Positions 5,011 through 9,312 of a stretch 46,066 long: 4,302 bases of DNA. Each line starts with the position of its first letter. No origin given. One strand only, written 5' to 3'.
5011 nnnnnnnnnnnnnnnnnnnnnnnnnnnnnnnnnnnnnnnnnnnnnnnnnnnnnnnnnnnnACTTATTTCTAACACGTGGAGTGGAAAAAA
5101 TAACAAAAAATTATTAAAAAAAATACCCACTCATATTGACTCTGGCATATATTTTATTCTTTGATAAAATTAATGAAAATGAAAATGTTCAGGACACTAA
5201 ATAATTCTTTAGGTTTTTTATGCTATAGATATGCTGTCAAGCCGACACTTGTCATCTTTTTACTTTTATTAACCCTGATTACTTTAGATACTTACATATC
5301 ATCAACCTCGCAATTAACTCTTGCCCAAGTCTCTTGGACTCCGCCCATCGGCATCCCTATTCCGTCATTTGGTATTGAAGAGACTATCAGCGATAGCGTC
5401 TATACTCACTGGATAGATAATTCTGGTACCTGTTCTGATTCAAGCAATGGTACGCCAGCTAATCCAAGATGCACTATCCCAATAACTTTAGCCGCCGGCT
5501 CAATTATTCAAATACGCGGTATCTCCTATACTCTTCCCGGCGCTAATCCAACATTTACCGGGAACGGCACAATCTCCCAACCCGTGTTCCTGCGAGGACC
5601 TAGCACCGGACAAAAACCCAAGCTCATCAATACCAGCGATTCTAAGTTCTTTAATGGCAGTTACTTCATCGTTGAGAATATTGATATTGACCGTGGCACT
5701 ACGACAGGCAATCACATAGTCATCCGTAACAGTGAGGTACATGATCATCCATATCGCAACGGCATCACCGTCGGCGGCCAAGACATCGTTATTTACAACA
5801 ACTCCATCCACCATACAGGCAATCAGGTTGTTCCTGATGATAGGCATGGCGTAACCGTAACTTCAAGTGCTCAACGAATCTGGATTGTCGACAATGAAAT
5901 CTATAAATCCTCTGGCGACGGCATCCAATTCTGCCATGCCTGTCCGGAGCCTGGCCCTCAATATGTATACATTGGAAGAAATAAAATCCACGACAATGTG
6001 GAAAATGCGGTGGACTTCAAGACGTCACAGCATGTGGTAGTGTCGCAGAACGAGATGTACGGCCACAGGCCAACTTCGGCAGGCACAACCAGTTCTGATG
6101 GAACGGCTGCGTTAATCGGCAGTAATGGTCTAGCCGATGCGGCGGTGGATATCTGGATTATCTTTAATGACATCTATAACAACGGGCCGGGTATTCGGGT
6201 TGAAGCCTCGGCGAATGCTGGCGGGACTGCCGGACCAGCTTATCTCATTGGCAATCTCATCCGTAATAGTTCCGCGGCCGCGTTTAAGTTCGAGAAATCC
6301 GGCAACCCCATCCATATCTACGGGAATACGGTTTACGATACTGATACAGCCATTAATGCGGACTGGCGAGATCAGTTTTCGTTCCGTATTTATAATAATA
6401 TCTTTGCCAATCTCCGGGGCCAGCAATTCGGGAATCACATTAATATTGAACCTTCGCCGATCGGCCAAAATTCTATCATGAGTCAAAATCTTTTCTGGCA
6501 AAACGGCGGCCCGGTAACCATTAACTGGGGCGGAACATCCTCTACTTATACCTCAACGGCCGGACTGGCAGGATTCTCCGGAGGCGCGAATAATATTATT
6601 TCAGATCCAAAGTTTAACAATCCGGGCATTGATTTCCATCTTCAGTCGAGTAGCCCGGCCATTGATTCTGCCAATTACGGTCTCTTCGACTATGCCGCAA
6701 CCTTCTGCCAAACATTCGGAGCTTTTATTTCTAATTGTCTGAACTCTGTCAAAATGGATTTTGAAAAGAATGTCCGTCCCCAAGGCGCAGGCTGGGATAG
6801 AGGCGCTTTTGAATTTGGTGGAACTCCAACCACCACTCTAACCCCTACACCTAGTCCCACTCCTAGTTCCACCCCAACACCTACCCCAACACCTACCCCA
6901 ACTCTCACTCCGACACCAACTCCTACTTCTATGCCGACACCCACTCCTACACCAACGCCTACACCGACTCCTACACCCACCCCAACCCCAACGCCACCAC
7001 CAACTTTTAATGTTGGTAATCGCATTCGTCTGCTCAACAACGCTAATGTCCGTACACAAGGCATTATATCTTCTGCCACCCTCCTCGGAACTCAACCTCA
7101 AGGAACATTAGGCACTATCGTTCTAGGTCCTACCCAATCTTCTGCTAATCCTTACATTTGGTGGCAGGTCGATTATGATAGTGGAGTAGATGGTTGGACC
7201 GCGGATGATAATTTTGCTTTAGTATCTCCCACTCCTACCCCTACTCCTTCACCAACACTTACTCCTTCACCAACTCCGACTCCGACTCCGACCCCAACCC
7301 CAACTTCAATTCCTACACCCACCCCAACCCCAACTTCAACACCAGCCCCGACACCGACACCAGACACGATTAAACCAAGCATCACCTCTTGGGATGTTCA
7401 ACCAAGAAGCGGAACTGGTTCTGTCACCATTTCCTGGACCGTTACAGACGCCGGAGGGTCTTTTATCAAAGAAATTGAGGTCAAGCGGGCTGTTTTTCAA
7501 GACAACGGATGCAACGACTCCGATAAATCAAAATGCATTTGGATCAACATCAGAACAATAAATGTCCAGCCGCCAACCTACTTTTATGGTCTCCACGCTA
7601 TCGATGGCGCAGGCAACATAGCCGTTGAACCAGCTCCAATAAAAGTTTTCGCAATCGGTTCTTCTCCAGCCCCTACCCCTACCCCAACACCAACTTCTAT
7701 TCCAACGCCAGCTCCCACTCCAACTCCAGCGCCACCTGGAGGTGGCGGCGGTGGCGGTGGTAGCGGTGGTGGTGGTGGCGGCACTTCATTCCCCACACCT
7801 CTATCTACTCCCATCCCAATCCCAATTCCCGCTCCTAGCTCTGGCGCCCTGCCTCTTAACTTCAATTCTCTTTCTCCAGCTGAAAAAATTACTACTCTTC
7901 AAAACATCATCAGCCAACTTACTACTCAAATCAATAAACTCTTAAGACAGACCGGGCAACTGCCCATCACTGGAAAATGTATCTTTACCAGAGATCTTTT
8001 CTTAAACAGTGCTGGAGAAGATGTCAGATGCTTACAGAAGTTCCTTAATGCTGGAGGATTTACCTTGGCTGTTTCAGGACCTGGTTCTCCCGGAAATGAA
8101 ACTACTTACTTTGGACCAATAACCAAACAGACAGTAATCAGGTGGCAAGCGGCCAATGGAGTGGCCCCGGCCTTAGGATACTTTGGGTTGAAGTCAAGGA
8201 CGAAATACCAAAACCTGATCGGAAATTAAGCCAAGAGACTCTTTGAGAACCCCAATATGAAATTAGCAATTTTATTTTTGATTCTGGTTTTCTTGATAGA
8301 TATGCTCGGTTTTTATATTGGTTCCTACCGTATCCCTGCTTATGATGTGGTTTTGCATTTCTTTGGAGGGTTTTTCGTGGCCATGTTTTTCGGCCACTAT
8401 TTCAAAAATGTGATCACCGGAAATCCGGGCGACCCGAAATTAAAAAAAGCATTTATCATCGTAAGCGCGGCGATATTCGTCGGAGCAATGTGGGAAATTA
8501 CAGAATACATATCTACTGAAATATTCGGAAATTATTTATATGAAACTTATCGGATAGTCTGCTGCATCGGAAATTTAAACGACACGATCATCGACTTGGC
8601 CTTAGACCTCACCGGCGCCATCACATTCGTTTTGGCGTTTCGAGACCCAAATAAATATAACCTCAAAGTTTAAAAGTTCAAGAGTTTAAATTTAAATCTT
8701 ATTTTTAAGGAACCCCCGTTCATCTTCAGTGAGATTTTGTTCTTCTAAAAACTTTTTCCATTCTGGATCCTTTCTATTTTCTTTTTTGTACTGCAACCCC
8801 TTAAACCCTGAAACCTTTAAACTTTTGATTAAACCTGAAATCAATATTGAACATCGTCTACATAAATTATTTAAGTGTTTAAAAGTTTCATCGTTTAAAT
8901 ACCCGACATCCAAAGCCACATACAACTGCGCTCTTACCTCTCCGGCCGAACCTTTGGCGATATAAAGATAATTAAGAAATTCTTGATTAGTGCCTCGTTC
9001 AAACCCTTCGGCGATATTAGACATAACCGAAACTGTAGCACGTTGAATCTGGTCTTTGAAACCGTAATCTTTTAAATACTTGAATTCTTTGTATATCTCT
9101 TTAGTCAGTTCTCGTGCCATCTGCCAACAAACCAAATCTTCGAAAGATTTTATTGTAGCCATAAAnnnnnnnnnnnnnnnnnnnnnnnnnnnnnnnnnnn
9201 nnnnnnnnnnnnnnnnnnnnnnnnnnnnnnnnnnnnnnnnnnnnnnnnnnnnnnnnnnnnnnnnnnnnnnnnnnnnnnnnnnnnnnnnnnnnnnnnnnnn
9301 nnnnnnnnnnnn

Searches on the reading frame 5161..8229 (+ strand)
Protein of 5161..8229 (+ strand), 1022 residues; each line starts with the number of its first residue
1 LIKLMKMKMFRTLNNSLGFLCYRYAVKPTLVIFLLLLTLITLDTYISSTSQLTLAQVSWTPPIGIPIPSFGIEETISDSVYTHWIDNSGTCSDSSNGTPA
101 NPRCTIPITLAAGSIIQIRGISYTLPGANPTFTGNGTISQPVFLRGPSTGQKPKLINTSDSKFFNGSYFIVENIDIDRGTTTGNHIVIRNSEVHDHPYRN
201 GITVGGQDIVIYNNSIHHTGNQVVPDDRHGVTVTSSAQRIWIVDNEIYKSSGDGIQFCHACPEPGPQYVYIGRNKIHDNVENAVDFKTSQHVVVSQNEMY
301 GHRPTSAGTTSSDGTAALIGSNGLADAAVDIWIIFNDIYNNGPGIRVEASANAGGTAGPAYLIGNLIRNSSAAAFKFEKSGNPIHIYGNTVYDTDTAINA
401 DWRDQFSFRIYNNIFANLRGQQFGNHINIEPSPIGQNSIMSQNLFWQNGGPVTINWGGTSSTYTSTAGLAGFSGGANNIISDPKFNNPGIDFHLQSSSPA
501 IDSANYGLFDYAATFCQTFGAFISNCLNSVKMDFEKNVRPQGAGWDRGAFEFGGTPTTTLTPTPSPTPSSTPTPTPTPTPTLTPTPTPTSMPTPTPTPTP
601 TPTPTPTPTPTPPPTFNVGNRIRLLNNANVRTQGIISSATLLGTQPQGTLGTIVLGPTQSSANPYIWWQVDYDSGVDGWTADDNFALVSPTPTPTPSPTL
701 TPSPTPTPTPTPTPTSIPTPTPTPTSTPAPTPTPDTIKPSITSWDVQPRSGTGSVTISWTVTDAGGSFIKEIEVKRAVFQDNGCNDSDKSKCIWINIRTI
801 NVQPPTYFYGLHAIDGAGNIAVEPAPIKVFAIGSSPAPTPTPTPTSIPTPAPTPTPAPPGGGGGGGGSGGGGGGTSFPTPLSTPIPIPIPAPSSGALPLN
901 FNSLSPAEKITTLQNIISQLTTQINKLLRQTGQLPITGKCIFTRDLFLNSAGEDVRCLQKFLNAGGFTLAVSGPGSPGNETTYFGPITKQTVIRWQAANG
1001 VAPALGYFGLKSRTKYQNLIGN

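Call 8: search_protein_families(library=pfam, proteins=[window:5161-8229:+], max_evalue=0.001)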
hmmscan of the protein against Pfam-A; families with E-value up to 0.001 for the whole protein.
window:5161-8229:+ (1022 aa): 2 families
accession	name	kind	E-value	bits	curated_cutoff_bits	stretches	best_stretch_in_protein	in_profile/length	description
PF13229.12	Beta_helix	-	2.2e-12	47.3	25.9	2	183-307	31-142/158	Right handed beta helix region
PF01471.23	PG_binding_1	-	4.4e-06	27.2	23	1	952-1002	2-44/57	Putative peptidoglycan binding domain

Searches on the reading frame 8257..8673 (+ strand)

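Call 8: search_protein_families(library=pfam, proteins=[window:8257-8673:+], max_evalue=0.001)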
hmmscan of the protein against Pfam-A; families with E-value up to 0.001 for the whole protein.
window:8257-8673:+ (138 aa): 1 family
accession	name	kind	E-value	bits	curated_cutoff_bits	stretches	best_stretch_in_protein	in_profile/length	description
PF09997.14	DUF2238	-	3.8e-06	27.3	26.4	1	22-116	53-139/140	Predicted membrane protein (DUF2238)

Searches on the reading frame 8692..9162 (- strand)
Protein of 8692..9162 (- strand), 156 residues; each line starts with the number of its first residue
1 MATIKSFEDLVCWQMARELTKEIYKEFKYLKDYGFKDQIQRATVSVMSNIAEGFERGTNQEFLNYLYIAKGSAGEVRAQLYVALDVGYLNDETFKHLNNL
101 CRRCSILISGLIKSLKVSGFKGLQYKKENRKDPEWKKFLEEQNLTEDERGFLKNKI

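Call 8: search_protein_families(library=pfam, proteins=[window:8692-9162:-], max_evalue=0.001)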
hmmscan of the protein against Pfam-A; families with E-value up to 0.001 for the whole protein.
window:8692-9162:- (156 aa): 1 family
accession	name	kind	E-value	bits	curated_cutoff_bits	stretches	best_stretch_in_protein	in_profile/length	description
PF05635.17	23S_rRNA_IVP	-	1.6e-34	118.8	33.8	1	8-109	1-105/106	23S rRNA-intervening sequence protein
